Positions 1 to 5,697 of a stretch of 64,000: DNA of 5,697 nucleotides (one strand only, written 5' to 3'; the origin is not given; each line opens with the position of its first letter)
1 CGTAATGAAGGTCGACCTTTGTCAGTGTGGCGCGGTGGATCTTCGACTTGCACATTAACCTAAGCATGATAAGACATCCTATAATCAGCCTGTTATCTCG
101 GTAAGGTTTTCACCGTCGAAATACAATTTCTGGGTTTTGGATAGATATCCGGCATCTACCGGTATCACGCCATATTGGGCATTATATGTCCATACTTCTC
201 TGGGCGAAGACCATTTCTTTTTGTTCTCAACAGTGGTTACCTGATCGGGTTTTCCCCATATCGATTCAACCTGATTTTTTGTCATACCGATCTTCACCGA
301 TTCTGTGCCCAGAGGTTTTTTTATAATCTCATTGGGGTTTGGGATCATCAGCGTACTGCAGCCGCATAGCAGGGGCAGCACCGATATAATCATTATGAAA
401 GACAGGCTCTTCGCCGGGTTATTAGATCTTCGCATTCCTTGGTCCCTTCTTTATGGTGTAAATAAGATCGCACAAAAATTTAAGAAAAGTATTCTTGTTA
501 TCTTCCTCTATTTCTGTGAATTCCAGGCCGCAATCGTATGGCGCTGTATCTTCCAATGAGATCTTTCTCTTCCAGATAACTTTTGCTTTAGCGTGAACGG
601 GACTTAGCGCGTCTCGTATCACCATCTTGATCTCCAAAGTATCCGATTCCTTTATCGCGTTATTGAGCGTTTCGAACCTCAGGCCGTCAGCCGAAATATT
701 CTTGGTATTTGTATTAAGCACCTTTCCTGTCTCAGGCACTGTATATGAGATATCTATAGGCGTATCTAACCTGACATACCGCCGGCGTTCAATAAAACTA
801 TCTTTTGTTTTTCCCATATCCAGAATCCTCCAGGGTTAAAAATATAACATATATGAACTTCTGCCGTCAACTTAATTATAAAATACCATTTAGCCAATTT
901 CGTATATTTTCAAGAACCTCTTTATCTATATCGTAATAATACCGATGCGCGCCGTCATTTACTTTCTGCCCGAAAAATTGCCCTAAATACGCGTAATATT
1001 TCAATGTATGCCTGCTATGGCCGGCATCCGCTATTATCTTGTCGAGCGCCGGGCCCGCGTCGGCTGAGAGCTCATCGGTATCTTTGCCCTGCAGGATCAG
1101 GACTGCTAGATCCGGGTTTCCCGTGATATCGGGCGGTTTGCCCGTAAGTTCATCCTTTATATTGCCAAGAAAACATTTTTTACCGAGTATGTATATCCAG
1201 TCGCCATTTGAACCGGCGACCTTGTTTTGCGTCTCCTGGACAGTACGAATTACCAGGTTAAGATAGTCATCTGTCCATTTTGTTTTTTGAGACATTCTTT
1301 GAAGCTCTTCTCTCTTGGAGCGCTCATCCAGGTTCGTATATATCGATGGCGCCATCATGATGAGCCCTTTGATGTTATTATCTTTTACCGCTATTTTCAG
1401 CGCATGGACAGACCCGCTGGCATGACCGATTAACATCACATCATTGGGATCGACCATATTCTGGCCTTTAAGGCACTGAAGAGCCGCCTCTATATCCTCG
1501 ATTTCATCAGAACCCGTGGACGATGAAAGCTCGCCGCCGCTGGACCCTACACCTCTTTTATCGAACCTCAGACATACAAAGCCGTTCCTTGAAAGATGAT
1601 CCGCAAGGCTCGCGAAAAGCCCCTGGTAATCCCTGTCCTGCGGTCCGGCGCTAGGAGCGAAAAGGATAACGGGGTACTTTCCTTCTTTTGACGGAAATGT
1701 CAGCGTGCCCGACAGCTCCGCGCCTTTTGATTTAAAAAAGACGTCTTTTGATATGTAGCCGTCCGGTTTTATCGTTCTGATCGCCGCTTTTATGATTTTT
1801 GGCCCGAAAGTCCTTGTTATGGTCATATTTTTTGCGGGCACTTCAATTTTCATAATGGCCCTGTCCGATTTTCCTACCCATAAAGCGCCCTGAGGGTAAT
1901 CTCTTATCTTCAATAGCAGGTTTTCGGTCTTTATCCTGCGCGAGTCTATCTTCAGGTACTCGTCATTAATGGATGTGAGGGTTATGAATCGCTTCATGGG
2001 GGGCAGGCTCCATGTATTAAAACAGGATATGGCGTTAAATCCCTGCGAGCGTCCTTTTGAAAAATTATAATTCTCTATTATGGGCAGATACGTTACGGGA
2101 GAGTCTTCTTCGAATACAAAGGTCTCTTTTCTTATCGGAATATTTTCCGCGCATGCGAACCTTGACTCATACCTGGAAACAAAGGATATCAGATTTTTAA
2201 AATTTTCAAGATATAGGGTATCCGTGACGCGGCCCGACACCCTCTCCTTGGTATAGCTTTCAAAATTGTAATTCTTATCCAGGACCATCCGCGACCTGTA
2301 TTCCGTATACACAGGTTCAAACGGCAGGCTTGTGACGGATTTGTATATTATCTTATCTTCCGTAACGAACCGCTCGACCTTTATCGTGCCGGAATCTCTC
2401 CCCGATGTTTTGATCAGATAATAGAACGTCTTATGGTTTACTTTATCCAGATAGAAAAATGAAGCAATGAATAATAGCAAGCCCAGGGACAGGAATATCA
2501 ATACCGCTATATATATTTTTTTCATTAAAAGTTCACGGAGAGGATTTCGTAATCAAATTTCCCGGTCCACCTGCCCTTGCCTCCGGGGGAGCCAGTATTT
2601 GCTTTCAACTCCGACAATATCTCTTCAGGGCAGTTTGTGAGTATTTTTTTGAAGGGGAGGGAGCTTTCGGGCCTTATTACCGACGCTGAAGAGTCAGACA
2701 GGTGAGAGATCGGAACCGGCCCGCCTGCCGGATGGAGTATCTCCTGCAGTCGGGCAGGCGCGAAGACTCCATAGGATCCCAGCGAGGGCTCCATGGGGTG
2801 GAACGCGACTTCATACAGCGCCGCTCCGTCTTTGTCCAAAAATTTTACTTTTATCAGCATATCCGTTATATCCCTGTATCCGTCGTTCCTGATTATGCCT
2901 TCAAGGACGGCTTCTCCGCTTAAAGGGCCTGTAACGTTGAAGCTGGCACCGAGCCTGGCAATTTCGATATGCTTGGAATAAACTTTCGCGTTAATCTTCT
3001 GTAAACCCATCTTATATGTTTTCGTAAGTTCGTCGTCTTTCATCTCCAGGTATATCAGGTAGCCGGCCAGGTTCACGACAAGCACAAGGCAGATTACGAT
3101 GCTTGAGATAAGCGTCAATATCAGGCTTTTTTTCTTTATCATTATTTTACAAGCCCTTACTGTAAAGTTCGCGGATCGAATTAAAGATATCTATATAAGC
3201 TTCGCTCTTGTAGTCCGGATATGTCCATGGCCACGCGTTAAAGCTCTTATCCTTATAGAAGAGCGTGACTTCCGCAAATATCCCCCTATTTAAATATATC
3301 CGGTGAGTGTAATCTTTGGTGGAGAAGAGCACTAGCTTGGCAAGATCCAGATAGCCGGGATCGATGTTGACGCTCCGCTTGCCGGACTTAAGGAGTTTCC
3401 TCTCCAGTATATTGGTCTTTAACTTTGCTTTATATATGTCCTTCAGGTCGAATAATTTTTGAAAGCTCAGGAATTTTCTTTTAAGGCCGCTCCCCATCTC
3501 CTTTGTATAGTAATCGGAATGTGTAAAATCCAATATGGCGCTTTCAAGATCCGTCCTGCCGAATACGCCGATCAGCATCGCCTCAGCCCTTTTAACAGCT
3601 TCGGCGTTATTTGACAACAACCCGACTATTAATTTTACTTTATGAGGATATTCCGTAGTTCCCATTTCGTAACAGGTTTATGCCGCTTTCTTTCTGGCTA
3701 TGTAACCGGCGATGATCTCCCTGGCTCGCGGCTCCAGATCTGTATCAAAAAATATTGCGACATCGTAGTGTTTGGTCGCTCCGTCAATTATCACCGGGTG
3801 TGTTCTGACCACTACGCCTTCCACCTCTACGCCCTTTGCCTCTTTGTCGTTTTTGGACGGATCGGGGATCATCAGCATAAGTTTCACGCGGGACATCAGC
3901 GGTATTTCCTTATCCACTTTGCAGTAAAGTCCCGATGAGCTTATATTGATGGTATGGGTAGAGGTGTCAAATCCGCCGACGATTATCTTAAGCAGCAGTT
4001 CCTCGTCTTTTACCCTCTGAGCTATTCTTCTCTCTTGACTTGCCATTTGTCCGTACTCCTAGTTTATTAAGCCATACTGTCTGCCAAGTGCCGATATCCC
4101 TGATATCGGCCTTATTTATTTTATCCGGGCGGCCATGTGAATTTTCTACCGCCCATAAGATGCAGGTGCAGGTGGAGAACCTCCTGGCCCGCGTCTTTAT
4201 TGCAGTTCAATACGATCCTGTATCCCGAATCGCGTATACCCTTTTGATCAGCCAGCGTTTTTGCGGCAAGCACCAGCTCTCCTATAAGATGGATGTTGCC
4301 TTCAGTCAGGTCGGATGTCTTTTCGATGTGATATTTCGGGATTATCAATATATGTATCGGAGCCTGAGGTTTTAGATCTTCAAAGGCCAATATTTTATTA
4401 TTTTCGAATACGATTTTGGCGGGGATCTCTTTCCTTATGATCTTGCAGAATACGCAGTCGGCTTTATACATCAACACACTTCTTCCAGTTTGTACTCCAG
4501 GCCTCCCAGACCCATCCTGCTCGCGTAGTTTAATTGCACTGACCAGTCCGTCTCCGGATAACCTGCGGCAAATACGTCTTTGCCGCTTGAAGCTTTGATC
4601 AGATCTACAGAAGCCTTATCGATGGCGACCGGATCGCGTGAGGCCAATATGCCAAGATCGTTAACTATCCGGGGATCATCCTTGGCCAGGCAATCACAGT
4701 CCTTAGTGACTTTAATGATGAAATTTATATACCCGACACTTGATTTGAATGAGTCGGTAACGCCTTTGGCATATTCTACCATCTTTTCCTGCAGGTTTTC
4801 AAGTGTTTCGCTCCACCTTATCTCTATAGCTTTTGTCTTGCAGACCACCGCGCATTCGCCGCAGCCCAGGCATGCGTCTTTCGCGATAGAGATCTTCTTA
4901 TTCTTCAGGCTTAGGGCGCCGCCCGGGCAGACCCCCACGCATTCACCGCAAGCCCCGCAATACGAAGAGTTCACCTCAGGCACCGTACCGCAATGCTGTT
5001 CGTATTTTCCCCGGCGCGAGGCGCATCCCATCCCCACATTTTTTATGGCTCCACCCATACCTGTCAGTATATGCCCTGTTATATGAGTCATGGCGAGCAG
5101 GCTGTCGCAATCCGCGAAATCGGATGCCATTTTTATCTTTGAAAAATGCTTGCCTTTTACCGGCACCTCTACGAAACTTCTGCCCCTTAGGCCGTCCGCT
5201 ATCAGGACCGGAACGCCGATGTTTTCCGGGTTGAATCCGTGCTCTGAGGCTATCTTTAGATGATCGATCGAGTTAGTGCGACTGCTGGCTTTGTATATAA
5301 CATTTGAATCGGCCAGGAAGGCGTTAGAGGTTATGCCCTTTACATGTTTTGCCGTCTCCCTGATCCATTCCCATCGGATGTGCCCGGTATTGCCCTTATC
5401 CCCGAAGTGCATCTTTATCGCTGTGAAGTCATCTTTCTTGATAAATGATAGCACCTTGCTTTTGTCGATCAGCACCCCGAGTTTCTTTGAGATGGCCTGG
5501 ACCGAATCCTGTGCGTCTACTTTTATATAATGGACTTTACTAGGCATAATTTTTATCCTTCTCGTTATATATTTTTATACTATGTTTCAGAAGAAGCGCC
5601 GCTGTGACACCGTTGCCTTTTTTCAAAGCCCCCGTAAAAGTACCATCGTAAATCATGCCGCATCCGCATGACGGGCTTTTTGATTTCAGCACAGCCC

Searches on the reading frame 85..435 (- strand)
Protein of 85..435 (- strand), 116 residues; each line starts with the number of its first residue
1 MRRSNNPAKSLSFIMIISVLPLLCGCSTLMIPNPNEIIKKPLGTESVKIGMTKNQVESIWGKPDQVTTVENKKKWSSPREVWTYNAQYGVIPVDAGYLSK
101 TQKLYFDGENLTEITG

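Call 84: search_protein_families(library=pfam, proteins=[window:85-435:-], max_evalue=0.001)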
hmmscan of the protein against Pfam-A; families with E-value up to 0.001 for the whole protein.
window:85-435:- (116 aa): 1 family
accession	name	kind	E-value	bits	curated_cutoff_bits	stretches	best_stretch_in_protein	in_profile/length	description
PF04355.18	BamE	-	0.00016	21.8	23.2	1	45-75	10-39/71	Outer membrane protein assembly factor BamE domain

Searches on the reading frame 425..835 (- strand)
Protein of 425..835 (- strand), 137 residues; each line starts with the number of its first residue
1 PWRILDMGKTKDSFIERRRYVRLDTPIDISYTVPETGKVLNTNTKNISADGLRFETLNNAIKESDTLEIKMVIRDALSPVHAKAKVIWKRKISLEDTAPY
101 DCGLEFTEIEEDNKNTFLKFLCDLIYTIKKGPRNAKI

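Call 81: search_protein_families(library=pfam, proteins=[window:425-835:-], max_evalue=0.01)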
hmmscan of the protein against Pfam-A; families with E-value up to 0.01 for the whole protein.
window:425-835:- (137 aa): 1 family
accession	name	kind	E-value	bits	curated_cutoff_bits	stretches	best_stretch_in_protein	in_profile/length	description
PF07238.19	PilZ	-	1.1e-12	48.7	22.5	1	16-120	1-99/102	PilZ domain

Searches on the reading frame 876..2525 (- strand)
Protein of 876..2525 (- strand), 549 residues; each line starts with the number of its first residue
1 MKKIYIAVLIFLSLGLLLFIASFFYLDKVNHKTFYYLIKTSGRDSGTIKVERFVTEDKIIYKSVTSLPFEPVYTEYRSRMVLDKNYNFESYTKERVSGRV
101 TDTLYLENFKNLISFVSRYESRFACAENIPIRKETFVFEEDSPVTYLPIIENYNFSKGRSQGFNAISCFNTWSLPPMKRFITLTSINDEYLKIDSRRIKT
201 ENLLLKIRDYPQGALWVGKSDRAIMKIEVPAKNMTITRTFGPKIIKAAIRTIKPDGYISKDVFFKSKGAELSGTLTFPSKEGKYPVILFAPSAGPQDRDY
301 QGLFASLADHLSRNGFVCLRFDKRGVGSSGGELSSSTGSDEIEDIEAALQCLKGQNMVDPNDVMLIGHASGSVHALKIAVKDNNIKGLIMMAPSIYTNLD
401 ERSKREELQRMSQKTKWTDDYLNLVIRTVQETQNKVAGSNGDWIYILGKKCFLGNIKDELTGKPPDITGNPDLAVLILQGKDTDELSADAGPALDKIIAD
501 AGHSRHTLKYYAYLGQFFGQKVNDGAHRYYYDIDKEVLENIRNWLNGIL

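Call 84: search_protein_families(library=pfam, proteins=[window:876-2525:-], max_evalue=0.001)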
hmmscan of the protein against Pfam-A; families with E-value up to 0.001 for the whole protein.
window:876-2525:- (549 aa): 8 families
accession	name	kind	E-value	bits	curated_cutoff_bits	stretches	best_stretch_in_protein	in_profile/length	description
PF12146.15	Hydrolase_4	-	4.4e-13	49.5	27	1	300-401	16-117/239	Serine aminopeptidase, S33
PF00561.26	Abhydrolase_1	-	1.6e-07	31.7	25.8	1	303-428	15-134/245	alpha/beta hydrolase fold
PF02129.25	Peptidase_S15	-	3e-07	30.8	23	1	268-393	2-128/262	X-Pro dipeptidyl-peptidase (S15 family)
PF12697.13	Abhydrolase_6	-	4.1e-06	28.1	26.3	1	287-504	1-205/217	Alpha/beta hydrolase family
PF07224.18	Chlorophyllase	-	1.3e-05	24.6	26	0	275-383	33-138/301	Chlorophyllase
PF13411.12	MerR_1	-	0.00036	21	21.6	1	499-546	8-54/69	MerR HTH family regulatory protein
PF00326.27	Peptidase_S9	-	0.0004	20.4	22.6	1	311-397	10-101/213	Prolyl oligopeptidase family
PF06500.17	FrsA-like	-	0.00089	18.6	22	0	258-411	167-316/414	Esterase FrsA-like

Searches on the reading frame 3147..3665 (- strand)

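Call 84: search_protein_families(library=pfam, proteins=[window:3147-3665:-], max_evalue=0.001)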
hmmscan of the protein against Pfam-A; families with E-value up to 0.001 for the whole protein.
window:3147-3665:- (172 aa): 1 family
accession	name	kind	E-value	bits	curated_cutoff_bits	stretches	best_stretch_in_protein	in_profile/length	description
PF14385.11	DUF4416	-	8.9e-60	201.7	27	1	9-168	2-162/162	Domain of unknown function (DUF4416)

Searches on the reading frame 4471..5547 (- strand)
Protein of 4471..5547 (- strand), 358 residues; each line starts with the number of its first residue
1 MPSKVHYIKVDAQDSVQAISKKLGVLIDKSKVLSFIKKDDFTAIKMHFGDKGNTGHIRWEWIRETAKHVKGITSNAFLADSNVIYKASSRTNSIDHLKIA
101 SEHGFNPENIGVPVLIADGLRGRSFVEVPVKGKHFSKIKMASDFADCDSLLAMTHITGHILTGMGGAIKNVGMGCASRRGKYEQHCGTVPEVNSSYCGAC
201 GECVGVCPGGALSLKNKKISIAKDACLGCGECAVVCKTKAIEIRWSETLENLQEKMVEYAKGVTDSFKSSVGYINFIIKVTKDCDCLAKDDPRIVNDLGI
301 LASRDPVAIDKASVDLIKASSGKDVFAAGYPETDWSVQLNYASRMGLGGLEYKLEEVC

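Call 84: search_protein_families(library=pfam, proteins=[window:4471-5547:-], max_evalue=0.001)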
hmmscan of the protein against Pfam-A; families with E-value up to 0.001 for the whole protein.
window:4471-5547:- (358 aa): 11 families
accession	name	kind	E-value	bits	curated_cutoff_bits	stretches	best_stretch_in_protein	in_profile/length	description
PF04015.17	DUF362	-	4.6e-44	151.3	24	1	43-315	2-200/200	Domain of unknown function (DUF362)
PF12837.12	Fer4_6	-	2.1e-10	40.4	25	2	219-241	2-24/24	4Fe-4S binding domain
PF00037.32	Fer4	-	4.2e-10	39.5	21.1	2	190-212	1-23/24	4Fe-4S binding domain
PF13484.11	Fer4_16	-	5.8e-08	33.8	30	0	197-219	2-24/66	4Fe-4S double cluster binding domain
PF12838.12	Fer4_7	-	1.3e-07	32.4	27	1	197-240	2-52/52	4Fe-4S dicluster domain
PF13237.11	Fer4_10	-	8.8e-07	29.2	25.5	1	192-236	4-52/53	4Fe-4S dicluster domain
PF13187.11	Fer4_9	-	1e-06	29.1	27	1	196-241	1-52/52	4Fe-4S dicluster domain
PF12797.12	Fer4_2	-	7.5e-06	26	24.5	0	219-237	3-21/22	4Fe-4S binding domain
PF14697.11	Fer4_21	-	3.7e-05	24.2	35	1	192-242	3-58/59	4Fe-4S dicluster domain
PF09861.14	Lar_N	-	0.00032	20.4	23.3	1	137-191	144-198/204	Lactate racemase N-terminal domain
PF25160.1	LdpA_Fe-S-bd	-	0.00091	19.4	27.6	0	203-243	9-45/49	LdpA Fe-S cluster-binding domain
